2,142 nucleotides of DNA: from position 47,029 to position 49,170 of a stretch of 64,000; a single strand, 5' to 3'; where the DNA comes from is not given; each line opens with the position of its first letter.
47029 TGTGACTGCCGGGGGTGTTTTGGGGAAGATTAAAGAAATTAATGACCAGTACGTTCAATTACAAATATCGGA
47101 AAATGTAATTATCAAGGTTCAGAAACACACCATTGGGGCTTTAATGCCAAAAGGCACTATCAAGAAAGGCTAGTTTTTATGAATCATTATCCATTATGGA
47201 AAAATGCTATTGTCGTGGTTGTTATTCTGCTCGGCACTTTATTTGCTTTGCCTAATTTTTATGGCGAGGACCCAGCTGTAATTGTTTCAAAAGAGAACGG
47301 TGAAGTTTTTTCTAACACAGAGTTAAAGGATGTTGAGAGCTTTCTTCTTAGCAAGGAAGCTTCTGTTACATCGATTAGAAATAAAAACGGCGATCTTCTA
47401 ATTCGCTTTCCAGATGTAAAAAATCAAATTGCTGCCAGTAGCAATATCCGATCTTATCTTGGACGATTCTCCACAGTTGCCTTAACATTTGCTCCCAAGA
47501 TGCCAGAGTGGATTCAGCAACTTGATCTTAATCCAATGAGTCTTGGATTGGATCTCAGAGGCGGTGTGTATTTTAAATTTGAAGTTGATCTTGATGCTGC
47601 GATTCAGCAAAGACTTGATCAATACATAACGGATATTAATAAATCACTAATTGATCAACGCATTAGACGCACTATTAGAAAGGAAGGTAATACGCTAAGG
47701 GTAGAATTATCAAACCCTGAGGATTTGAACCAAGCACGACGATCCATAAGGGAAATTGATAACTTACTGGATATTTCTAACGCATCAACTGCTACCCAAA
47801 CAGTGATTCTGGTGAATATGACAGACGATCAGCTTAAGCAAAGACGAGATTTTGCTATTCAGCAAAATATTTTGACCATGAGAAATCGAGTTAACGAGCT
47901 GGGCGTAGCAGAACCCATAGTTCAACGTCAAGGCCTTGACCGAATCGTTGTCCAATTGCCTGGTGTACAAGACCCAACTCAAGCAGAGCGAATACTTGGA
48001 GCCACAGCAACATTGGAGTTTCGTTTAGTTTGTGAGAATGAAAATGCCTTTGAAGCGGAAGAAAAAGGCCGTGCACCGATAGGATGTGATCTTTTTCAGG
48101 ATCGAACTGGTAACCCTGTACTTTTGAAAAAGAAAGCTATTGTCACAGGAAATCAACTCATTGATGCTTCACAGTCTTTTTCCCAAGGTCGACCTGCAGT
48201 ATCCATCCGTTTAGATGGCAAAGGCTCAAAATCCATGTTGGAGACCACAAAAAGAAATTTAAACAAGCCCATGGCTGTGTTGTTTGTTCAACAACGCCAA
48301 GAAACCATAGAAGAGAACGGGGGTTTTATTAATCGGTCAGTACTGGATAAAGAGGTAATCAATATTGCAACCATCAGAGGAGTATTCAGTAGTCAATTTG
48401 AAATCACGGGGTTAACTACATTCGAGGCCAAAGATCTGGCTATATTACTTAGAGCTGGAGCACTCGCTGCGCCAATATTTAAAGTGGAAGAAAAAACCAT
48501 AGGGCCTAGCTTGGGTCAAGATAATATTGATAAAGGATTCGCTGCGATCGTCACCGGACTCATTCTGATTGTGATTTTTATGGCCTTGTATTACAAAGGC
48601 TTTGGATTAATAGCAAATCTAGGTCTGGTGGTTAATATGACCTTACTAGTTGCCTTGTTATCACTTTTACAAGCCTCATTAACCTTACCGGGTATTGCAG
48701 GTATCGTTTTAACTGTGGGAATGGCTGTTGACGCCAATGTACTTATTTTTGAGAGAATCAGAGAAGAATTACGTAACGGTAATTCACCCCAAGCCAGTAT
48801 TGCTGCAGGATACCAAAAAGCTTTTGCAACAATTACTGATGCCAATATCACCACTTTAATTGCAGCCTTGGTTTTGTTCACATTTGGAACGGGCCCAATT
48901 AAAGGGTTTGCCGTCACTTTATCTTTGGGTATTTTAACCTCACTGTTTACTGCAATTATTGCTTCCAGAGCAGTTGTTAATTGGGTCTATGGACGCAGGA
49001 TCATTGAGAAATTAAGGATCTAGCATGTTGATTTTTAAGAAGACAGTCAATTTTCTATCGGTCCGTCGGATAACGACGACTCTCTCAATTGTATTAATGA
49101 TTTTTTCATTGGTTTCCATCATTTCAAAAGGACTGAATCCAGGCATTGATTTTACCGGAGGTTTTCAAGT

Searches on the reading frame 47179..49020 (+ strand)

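Call 72: search_protein_families(library=pfam, proteins=[window:47179-49020:+], max_evalue=0.001)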
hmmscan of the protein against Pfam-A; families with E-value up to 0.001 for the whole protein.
window:47179-49020:+ (614 aa): 6 families
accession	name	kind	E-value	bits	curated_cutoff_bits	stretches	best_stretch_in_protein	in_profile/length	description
PF22599.2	SecDF_P1_head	-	1.8e-30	105.6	27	1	307-431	5-114/114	SecDF, P1 head subdomain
PF21760.3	SecD_1st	-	2.6e-28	97.7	27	1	227-284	1-58/60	Protein translocase subunit SecDF, P1 domain, N-terminal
PF13721.11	SecD-TM1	-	6.1e-28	97.7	30.5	1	1-102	1-103/103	SecD export protein N-terminal TM region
PF02355.23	SecD_SecF_C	-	1.6e-20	73.8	20.5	1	435-603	15-186/189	Protein export membrane protein SecD/SecF, C-terminal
PF03176.21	MMPL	-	5e-08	32.7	20.5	1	462-593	159-292/333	MMPL family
PF00873.25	ACR_tran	-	6.7e-05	21.2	28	1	457-603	337-489/1021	AcrB/AcrD/AcrF family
